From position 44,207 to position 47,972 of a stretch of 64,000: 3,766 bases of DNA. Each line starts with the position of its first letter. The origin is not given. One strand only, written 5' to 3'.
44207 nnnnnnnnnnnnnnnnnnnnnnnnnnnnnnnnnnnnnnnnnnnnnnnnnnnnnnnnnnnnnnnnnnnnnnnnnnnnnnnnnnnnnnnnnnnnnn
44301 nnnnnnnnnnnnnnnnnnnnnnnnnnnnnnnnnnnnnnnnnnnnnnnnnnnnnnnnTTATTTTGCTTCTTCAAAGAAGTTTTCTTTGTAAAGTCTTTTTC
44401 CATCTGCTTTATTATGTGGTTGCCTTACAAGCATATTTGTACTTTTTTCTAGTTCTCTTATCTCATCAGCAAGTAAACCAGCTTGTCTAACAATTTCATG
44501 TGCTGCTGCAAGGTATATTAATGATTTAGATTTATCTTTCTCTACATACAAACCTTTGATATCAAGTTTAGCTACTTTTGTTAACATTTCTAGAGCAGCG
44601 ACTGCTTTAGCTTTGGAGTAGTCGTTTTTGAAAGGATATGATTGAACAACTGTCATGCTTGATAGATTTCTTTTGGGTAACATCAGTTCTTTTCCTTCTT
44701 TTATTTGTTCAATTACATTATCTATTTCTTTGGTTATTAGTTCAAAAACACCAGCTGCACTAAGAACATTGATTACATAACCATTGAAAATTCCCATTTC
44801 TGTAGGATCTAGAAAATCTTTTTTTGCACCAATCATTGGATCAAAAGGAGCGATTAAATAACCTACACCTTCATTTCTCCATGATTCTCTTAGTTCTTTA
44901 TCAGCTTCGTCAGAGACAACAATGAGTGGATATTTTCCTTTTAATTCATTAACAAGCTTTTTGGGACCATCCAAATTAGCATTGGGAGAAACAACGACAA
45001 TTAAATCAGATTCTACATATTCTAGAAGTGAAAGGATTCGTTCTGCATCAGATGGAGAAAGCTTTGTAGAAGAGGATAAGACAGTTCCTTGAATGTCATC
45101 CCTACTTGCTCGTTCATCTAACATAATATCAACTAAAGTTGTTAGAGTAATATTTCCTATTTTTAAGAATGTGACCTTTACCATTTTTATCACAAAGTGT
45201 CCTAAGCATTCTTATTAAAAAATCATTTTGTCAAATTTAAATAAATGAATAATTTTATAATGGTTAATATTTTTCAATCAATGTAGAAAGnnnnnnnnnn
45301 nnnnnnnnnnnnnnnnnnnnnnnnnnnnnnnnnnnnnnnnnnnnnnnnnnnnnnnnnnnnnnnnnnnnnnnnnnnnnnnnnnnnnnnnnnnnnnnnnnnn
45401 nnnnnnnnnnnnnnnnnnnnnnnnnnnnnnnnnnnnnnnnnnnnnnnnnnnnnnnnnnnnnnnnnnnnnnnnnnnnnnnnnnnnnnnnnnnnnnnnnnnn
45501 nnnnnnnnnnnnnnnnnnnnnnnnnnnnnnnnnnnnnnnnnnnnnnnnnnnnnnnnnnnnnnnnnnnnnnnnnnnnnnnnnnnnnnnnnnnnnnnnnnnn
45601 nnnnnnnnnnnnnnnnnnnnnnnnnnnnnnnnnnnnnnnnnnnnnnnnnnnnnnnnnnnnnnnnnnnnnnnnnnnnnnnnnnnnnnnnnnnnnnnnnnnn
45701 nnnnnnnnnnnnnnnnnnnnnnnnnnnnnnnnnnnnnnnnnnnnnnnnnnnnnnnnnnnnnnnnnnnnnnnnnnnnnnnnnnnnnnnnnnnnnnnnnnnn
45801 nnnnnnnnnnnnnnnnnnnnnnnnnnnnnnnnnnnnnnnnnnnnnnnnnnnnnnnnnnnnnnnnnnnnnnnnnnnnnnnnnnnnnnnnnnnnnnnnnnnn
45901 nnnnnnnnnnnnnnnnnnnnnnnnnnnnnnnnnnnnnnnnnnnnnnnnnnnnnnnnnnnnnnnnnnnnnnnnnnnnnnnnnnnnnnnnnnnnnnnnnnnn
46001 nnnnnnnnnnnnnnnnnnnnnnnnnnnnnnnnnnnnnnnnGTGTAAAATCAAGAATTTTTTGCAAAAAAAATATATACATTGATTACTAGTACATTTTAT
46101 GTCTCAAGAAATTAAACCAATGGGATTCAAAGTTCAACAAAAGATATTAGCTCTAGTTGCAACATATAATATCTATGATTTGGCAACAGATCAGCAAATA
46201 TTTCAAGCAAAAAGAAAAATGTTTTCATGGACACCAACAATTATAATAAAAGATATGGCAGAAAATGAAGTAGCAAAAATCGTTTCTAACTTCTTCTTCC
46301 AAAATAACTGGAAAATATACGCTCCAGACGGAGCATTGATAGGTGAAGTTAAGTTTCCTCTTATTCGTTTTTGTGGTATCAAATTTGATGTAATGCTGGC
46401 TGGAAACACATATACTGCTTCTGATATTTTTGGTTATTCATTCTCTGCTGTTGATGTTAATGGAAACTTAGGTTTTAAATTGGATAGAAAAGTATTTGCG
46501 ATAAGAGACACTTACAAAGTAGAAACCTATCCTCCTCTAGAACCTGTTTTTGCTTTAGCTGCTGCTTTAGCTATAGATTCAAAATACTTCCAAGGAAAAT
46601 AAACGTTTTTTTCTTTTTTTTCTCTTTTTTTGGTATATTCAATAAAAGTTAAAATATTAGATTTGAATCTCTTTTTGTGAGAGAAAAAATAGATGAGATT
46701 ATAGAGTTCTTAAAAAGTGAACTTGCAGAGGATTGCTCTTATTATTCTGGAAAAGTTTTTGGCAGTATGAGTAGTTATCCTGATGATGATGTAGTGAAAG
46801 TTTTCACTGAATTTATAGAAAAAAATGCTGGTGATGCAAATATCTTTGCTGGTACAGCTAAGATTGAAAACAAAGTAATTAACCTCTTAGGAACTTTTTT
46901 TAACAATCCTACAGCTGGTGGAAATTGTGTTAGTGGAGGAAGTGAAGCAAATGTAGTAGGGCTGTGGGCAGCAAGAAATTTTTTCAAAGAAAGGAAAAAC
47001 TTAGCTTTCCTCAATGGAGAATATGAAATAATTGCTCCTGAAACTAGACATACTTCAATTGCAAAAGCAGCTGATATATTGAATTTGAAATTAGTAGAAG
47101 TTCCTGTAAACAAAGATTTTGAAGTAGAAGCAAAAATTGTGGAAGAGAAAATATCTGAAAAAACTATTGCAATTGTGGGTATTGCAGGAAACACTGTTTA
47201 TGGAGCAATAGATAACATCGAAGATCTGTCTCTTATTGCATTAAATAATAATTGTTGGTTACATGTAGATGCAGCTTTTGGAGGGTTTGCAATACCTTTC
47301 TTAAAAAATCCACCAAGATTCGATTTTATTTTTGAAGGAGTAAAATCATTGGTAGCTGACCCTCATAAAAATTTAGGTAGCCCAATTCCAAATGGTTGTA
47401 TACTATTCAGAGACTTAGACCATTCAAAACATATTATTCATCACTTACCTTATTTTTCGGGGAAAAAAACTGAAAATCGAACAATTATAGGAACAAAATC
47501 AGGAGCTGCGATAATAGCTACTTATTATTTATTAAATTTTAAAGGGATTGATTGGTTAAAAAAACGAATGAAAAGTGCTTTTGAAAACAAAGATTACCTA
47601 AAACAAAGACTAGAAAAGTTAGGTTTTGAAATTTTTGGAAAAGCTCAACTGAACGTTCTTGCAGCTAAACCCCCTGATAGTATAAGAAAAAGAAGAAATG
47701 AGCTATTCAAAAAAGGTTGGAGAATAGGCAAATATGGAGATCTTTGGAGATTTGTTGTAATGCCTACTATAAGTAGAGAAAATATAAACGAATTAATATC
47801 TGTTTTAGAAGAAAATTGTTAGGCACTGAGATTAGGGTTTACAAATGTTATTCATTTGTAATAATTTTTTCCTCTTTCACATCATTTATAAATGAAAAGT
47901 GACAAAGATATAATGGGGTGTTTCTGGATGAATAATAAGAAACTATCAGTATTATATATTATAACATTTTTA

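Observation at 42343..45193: C1-pathway gene mtd in an apparent operon with a GH127 glycosidase and an MFS transporter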

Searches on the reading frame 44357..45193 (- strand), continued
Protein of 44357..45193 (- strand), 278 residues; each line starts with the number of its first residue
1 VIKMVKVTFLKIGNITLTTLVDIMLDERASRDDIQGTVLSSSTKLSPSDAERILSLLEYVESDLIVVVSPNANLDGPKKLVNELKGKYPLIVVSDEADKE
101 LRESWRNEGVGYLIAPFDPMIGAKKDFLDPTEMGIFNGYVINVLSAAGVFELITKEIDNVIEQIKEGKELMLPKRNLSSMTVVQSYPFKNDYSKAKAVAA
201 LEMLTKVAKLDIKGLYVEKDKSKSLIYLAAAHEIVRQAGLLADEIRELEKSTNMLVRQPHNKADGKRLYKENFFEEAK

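Call 17: find_encoding_contigs(protein=P0027, flank=10000, max_places=2)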
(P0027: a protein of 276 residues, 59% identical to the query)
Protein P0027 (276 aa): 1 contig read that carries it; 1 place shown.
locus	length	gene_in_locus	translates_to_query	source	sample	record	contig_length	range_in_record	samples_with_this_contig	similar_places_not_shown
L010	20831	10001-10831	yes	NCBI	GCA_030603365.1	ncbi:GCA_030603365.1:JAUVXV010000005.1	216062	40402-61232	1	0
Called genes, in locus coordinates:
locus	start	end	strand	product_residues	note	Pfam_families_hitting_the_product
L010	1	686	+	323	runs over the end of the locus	-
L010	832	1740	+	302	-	-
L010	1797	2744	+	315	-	-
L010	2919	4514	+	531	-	-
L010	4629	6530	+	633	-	-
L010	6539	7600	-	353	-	PF01008:IF-2B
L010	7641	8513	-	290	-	-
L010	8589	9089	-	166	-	PF04525:LOR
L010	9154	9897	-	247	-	-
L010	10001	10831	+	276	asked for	PF01993:MTD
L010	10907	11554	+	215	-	PF08704:GCD14, PF01209:Ubie_methyltran, PF13489:Methyltransf_23, PF01135:PCMT, PF13847:Methyltransf_31, PF08241:Methyltransf_11, PF08242:Methyltransf_12, PF13649:Methyltransf_25, +3 more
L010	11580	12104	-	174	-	-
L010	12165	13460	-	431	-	PF01336:tRNA_anti-codon, PF00152:tRNA-synt_2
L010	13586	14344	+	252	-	PF13230:GATase_4, PF13522:GATase_6 (weak)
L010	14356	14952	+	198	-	-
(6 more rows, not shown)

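Call 29: search_solved_structures(query=P0001, show_alignments=1)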
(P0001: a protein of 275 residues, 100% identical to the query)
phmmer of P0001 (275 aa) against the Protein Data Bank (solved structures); distinct sequences matched with E-value up to 0.001: 1.
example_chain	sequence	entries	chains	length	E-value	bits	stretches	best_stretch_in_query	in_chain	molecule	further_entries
1qv9_A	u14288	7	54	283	2e-57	197.9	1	2-273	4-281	F420-dependent methylenetetrahydromethanopterin dehydrogenase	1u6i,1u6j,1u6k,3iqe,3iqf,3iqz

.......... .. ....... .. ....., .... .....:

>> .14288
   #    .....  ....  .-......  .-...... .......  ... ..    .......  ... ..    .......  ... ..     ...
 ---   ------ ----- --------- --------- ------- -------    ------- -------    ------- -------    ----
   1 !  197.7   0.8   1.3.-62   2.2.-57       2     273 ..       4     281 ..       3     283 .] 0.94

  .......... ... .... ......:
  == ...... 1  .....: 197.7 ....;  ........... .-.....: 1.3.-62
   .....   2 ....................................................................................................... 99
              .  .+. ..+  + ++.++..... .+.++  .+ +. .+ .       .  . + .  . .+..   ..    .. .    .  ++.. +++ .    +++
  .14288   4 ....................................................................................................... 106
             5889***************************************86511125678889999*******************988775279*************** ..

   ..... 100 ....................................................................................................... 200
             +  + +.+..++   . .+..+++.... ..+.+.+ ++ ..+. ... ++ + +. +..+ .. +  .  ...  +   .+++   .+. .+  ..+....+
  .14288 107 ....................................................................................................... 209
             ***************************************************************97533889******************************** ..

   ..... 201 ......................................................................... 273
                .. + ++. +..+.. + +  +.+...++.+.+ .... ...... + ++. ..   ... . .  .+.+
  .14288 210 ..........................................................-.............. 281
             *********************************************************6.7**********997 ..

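Call 31: find_related_loci(query=A2, collection=genome_contigs, flank=10000)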
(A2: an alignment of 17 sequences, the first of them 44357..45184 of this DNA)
Query A2 (275 aa) in genome_contigs; peptide patterns used: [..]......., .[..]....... (x = any residue, [..] = any of these).
59 stretches matched a pattern; 29 encode a relative of the query (tblastn E <= 1e-3); 28 distinct loci.
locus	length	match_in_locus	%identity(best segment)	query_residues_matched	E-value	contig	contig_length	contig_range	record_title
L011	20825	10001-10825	96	1-275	9e-177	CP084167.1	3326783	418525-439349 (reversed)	MAG: Candidatus Heimdallarchaeum endolithica isolate PR6 chromosome, complete genome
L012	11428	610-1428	66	1-274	1e-120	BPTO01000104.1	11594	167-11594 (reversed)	MAG: Candidatus Heimdallarchaeota archaeon 8H_bin2 DNA, 8H_mb2_bin2_NODE_242, whole genome shotgun sequence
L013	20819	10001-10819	65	1-274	2e-119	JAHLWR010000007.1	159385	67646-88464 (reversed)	MAG: Candidatus Heimdallarchaeota archaeon isolate 18H4_34 NODE_28_length_159385_cov_40.585847, whole genome shotgun seq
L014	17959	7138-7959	63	1-275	1e-118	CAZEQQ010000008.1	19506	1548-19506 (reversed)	MAG TPA_asm: uncultured archaeon isolate SRP241326_co1_80 genome assembly, contig: NODE_4081_length_19506_cov_4.418899,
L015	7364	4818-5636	63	1-274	2e-116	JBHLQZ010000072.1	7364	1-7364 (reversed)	MAG: Candidatus Thorarchaeota archaeon isolate QM1B.68 QM1B.68@44841, whole genome shotgun sequence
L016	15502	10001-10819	63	1-274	8e-116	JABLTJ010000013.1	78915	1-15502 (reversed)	MAG: Promethearchaeati archaeon isolate HMA_bin2.96 metabat2_96_fa_scaffold_131, whole genome shotgun sequence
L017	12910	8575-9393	62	1-274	5e-116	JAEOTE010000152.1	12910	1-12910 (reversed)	MAG: Candidatus Heimdallarchaeota archaeon isolate YT1_029 k127_65662521, whole genome shotgun sequence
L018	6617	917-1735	61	1-274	3e-115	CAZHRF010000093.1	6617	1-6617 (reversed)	MAG TPA_asm: uncultured archaeon isolate SRP141376_co2_229 genome assembly, contig: NODE_19957_length_6617_cov_96.724779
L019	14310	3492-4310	61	1-274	2e-114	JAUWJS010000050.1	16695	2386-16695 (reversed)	MAG: Candidatus Heimdallarchaeota archaeon isolate CSMAG_2326 CSMAG_2326_k127_3310592_length_16695_cov_94.1095, whole ge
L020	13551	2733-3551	60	1-274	5e-114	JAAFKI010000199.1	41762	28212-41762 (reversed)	MAG: Candidatus Heimdallarchaeota archaeon isolate C4.bin.14 k83_3241868, whole genome shotgun sequence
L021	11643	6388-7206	60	1-274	5e-113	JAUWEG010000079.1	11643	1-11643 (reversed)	MAG: Candidatus Heimdallarchaeota archaeon isolate CSMAG_2184 CSMAG_2184_k141_1089971_length_11643_cov_10.0000, whole ge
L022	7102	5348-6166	61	1-274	7e-113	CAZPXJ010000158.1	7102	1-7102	MAG TPA_asm: uncultured archaeon isolate SRP214966_co2_105 genome assembly, contig: NODE_20070_length_7102_cov_4.401589,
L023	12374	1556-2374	61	1-274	1e-112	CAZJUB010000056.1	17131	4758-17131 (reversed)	MAG TPA_asm: uncultured archaeon isolate SRP214966_co4_346 genome assembly, contig: NODE_2910_length_17131_cov_33.971773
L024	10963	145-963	61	1-274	9e-112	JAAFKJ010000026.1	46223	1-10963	MAG: Candidatus Heimdallarchaeota archaeon isolate C4.bin.22 k83_179853, whole genome shotgun sequence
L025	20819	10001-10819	59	1-274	4e-111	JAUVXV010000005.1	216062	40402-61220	MAG: Candidatus Heimdallarchaeota archaeon isolate CSMAG_1225 CSMAG_1225_k141_1841393_length_216062_cov_15.9969, whole g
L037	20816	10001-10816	39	3-264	1e-48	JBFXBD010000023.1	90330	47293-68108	MAG: Gammaproteobacteria bacterium isolate CA_2019_TPBS_38 NODE_2048_length_90330_cov_5.486447_TPBS, whole genome shotgu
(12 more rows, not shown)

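Call 44: search_protein_families(library=pfam, proteins=[L037:4280-5395:+, L037:6153-7463:+, L037:7382-8227:+, L037:8285-9874:+, L037:9983-10849:+, L037:10987-11628:+, L037:12065-13516:+, L037:13989-15794:+, L037:15565-16758:+, L037:18440-19510:+], max_evalue=0.0001)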
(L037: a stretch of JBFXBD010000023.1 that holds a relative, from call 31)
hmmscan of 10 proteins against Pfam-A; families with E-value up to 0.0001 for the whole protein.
L037:4280-5395:+ (371 aa): 0 families

L037:6153-7463:+ (436 aa): 0 families

L037:7382-8227:+ (281 aa): 0 families

L037:8285-9874:+ (529 aa): 2 families
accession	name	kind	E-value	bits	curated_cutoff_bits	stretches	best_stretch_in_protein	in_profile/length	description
PF00501.34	AMP-binding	-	6.6e-79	265.9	29.9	1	29-382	2-384/384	AMP-binding enzyme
PF13193.12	AMP-binding_C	-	6.6e-14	53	24.5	1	433-508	1-76/76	AMP-binding enzyme C-terminal domain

L037:9983-10849:+ (288 aa): 1 family
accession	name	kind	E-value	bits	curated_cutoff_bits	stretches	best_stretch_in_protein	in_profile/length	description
PF01993.23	MTD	-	5.2e-105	351.2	25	1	7-287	2-273/274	methylene-5,6,7,8-tetrahydromethanopterin dehydrogenase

L037:10987-11628:+ (213 aa): 0 families

L037:12065-13516:+ (483 aa): 0 families

L037:13989-15794:+ (601 aa): 0 families

L037:15565-16758:+ (397 aa): 2 families
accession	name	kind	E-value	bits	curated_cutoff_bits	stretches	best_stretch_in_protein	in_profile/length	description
PF13635.12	DUF4143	-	1.9e-30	106.2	28.1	1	190-338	9-159/160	Domain of unknown function (DUF4143)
PF13173.12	AAA_14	-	2e-17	63.8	27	1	28-145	5-128/129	AAA domain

L037:18440-19510:+ (356 aa): 0 families

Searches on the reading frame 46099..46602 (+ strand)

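Call 3: search_protein_families(library=pfam, proteins=[window:46099-46602:+], max_evalue=0.01)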
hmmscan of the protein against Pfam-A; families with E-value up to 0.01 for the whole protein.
window:46099-46602:+ (167 aa): 1 family
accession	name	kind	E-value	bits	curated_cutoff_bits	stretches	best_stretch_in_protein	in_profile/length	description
PF04525.18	LOR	-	0.00011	22.3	24.5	0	10-85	66-153/187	LURP-one-related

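Call 49: search_protein_families(library=ncbifam, proteins=[window:46099-46602:+], max_evalue=0.001)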
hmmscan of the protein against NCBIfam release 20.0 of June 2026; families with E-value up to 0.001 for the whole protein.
window:46099-46602:+ (167 aa): 0 families

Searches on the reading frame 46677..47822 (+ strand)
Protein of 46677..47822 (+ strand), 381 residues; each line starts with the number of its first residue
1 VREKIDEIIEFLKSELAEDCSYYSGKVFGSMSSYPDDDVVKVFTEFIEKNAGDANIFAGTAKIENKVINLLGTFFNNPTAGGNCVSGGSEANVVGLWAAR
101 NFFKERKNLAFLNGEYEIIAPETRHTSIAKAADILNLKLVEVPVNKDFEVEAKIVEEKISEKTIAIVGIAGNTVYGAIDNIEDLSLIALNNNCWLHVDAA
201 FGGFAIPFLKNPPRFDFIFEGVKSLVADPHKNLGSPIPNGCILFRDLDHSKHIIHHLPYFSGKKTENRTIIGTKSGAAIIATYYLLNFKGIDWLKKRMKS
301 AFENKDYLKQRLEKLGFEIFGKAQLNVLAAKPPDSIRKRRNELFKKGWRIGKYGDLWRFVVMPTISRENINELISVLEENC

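Call 3: search_protein_families(library=pfam, proteins=[window:46677-47822:+], max_evalue=0.01)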
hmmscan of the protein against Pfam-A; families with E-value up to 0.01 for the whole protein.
window:46677-47822:+ (381 aa): 4 families
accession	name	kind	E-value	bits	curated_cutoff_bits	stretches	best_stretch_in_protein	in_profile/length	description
PF00282.25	Pyridoxal_deC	-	9e-31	107.4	27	1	41-323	58-365/375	Pyridoxal-dependent decarboxylase conserved domain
PF00155.27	Aminotran_1_2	-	1.3e-07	31.6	19.7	1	63-322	43-300/361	Aminotransferase class I and II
PF00266.25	Aminotran_5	-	1.3e-07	31.4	21.5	1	112-201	85-178/371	Aminotransferase class-V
PF01041.23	DegT_DnrJ_EryC1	-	0.00064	19.5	19.8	1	115-200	64-147/360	DegT/DnrJ/EryC1/StrS aminotransferase family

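Call 49: search_protein_families(library=ncbifam, proteins=[window:46677-47822:+], max_evalue=0.001)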
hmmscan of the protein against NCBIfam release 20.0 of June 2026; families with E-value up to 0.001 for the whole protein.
window:46677-47822:+ (381 aa): 15 families
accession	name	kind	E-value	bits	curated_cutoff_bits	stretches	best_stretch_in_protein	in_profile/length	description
TIGR03812.1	tyr_de_CO2_Arch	equivalog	7.8e-105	350.8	299.4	1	6-379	3-374/375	tyrosine decarboxylase MfnA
NF002748.0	PRK02769.1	equivalog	1.1e-38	133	305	1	9-375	11-366/382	histidine decarboxylase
TIGR01788.1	Glu-decarb-GAD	equivalog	1.5e-36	126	380.4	1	31-351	49-389/431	glutamate decarboxylase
TIGR03799.1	NOD_PanD_pyr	equivalog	5e-27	94.5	606.1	1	79-331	159-436/522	pyridoxal-dependent aspartate 1-decarboxylase PanP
NF052646.1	DABADecarRhbB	equivalog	5e-20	71.5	900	1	62-249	137-327/491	L-2,4-diaminobutyrate decarboxylase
TIGR03811.1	tyr_de_CO2_Ent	equivalog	2.6e-13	49.3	905.3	1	118-206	225-327/608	tyrosine decarboxylase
TIGR03403.1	nifS_epsilon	equivalog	5.7e-07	28.7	587.7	1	115-200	90-178/382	NifS family cysteine desulfurase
NF002806.0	PRK02948.1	subfamily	7.4e-07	28.5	304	1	83-200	64-176/381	IscS subfamily cysteine desulfurase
TIGR03402.1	FeS_nifS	equivalog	1.5e-06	27.3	530.75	1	85-200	65-174/379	cysteine desulfurase NifS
NF003346.0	PRK04366.1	equivalog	7.6e-06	24.9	441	1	86-200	141-251/487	aminomethyl-transferring glycine dehydrogenase subunit GcvPB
TIGR03235.1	DNA_S_dndA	equivalog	4.6e-05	22.9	480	1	114-202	87-178/353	cysteine desulfurase DndA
TIGR02006.1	IscS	equivalog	0.0002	20.5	643.2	1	86-202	71-182/402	IscS subfamily cysteine desulfurase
NF010611.0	PRK14012.1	equivalog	0.00021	20.4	548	1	85-202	74-186/406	IscS subfamily cysteine desulfurase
TIGR01977.1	am_tr_V_EF2568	hypoth_equivalog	0.00038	19.6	377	1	131-225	106-201/376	cysteine desulfurase family protein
NF001696.0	PRK00451.1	equivalog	0.00063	18.8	364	0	126-197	169-238/447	aminomethyl-transferring glycine dehydrogenase subunit GcvPA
